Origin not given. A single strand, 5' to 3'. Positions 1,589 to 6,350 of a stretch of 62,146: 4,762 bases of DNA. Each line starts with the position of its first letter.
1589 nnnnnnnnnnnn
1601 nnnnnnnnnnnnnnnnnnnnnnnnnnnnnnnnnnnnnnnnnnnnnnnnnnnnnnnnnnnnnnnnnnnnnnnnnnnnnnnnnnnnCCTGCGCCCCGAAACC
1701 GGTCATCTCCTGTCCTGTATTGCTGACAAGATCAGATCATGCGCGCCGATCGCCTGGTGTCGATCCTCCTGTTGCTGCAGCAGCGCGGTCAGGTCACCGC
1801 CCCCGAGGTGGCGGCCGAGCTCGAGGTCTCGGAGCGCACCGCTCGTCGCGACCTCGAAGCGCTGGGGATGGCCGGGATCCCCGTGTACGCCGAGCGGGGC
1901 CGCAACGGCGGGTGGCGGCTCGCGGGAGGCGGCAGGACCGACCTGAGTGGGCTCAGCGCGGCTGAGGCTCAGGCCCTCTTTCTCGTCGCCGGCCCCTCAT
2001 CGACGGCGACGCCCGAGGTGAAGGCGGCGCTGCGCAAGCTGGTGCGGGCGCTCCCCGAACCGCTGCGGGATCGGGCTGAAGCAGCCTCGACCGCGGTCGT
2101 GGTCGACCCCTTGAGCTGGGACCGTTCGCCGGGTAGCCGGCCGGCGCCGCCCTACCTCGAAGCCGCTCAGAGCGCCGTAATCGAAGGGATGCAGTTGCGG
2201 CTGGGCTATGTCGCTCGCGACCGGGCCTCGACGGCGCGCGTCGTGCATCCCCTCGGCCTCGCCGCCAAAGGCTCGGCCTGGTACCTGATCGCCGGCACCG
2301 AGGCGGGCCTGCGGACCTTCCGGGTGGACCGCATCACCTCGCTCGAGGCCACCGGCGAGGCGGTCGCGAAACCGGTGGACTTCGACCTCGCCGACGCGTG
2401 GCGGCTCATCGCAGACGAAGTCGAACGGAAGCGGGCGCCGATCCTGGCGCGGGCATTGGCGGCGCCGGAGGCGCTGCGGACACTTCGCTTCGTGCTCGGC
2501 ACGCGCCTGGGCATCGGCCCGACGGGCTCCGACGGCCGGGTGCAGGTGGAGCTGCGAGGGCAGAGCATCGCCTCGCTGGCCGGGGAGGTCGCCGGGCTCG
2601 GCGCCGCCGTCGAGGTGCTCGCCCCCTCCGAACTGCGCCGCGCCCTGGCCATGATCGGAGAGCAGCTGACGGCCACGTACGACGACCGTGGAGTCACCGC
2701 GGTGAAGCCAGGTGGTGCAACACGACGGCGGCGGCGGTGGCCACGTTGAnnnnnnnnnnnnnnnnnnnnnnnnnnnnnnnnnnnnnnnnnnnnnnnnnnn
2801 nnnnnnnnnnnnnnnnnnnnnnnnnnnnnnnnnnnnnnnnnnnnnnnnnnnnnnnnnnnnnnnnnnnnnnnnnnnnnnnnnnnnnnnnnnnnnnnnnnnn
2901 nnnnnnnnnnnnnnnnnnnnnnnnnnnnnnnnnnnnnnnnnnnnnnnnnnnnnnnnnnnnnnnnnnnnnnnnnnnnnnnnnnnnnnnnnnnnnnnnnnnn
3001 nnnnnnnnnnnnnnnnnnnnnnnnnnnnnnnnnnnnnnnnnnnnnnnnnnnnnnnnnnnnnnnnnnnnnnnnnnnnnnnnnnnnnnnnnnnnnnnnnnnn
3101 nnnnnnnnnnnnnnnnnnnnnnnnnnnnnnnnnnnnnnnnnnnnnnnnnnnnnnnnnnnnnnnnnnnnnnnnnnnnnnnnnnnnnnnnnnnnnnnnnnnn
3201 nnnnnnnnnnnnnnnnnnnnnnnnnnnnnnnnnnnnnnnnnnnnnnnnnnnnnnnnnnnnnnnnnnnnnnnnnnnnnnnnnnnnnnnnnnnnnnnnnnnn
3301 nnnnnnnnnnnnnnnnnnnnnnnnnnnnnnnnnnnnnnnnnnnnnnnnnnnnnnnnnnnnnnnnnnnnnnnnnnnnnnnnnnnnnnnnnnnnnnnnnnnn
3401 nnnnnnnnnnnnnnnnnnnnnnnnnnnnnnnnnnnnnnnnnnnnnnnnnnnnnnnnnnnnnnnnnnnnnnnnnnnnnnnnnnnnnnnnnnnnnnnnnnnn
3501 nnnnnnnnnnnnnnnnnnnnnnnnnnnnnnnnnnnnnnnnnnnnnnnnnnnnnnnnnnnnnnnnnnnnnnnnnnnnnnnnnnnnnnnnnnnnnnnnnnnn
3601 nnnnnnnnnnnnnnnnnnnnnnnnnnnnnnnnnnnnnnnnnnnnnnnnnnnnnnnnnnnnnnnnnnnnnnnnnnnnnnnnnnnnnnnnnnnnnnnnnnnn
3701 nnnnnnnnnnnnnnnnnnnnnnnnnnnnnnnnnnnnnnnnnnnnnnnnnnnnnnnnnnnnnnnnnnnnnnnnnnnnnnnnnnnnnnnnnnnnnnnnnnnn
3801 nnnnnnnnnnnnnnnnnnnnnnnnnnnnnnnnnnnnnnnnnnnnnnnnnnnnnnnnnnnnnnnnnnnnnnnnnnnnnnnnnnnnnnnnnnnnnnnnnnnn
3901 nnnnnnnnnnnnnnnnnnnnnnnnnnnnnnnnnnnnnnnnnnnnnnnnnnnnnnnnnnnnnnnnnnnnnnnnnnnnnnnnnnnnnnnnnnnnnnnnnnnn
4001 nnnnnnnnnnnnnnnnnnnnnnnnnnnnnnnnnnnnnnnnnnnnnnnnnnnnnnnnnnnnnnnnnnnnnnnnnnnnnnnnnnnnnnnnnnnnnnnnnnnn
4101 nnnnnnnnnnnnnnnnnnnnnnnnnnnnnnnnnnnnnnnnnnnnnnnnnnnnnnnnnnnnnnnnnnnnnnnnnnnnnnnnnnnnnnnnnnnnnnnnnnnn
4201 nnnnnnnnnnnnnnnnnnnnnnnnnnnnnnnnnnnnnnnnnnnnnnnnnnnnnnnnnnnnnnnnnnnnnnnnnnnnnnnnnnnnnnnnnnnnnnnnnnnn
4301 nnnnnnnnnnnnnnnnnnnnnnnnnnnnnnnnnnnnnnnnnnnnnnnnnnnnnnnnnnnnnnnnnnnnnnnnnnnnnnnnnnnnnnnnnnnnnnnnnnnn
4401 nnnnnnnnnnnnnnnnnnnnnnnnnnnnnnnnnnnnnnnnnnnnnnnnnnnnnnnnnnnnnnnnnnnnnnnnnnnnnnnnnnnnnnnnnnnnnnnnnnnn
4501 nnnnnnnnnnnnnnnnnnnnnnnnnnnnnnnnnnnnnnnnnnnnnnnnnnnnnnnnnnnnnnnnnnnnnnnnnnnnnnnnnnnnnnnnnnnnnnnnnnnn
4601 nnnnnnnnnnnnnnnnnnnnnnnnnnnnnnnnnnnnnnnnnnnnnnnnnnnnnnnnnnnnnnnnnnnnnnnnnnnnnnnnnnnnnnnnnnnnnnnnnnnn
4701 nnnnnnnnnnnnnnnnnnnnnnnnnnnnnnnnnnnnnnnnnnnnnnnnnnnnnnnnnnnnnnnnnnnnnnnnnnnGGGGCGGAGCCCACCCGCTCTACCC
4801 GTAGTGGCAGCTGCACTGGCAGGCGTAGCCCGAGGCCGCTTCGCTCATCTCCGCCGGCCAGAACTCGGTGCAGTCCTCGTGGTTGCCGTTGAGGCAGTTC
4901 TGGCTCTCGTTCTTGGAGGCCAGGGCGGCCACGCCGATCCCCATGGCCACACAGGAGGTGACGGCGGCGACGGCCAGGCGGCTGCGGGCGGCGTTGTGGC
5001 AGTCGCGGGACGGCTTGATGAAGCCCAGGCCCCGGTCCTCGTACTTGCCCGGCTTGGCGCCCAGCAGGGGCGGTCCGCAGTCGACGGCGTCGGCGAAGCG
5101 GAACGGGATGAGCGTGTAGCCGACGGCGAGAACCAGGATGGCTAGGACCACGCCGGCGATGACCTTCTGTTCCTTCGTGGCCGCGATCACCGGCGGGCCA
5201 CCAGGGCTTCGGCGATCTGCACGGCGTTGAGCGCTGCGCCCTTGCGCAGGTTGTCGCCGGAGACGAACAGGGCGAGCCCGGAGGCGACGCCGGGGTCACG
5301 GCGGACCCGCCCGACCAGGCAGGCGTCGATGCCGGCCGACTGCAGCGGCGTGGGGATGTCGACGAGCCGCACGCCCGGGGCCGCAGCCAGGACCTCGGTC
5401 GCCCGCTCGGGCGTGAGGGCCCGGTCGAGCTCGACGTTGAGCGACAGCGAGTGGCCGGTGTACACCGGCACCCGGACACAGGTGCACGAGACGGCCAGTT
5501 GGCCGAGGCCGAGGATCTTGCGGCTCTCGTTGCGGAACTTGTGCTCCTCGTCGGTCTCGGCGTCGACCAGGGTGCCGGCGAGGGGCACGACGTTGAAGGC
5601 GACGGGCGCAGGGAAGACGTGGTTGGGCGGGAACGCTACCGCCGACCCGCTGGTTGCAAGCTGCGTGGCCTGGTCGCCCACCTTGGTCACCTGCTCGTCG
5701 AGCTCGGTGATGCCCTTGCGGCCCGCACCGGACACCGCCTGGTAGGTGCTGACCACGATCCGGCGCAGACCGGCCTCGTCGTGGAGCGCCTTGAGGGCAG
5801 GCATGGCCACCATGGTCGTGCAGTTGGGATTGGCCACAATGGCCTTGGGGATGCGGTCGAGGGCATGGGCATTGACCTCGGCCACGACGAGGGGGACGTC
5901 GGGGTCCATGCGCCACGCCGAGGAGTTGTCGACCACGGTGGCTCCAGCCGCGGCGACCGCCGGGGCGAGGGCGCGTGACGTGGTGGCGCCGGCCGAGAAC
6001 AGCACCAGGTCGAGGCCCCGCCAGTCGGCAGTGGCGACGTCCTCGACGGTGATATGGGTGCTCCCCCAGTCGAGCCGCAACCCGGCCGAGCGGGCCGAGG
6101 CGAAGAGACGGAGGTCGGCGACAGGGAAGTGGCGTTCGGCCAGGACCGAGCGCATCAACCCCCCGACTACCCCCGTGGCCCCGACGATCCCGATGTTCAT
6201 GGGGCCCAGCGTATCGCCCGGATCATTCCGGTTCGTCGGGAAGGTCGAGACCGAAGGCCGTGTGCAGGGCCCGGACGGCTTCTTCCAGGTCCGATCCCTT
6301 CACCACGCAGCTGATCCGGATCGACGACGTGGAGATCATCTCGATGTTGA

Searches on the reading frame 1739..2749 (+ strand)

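Call 29: search_protein_families(library=pfam, max_evalue=0.00001, proteins=[window:1739-2749:+])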
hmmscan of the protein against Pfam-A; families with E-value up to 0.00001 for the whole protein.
window:1739-2749:+ (336 aa): 6 families
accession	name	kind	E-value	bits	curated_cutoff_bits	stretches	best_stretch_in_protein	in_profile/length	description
PF13280.12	WYL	-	1.7e-17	63.6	21.8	1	139-203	2-69/70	WYL domain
PF08279.18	HTH_11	-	1.3e-13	51.1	25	1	8-60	4-55/55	HTH domain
PF25583.1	WCX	-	6e-11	43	23.9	1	234-309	2-74/76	WCX domain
PF08220.18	HTH_DeoR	-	4.2e-08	33.3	21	1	5-47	1-43/57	DeoR-like helix-turn-helix domain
PF19187.6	HTH_PafC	-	4.1e-06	27.1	32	1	4-50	4-50/115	PafC helix-turn-helix domain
PF02082.26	Rrf2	-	4.3e-06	27.4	30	1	8-62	10-66/132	Iron-dependent Transcriptional regulator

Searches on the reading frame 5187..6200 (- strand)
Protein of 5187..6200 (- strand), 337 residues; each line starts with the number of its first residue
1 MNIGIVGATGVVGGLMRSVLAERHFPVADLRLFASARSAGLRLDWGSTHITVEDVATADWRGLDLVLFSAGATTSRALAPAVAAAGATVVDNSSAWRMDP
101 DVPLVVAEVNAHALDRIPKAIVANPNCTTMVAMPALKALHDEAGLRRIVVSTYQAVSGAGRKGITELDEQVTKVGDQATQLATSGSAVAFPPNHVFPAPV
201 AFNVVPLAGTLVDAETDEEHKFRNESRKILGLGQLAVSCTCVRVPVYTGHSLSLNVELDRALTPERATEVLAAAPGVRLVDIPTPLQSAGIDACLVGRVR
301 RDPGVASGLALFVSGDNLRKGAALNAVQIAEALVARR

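Call 29: search_protein_families(library=pfam, max_evalue=0.00001, proteins=[window:5187-6200:-])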
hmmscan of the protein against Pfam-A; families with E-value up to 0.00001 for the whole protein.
window:5187-6200:- (337 aa): 2 families
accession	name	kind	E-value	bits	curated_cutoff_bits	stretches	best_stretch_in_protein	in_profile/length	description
PF02774.23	Semialdhyde_dhC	-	9.1e-46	156.8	26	1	136-320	1-184/184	Semialdehyde dehydrogenase, dimerisation domain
PF01118.30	Semialdhyde_dh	-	7.1e-33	114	26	1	2-115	1-119/121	Semialdehyde dehydrogenase, NAD binding domain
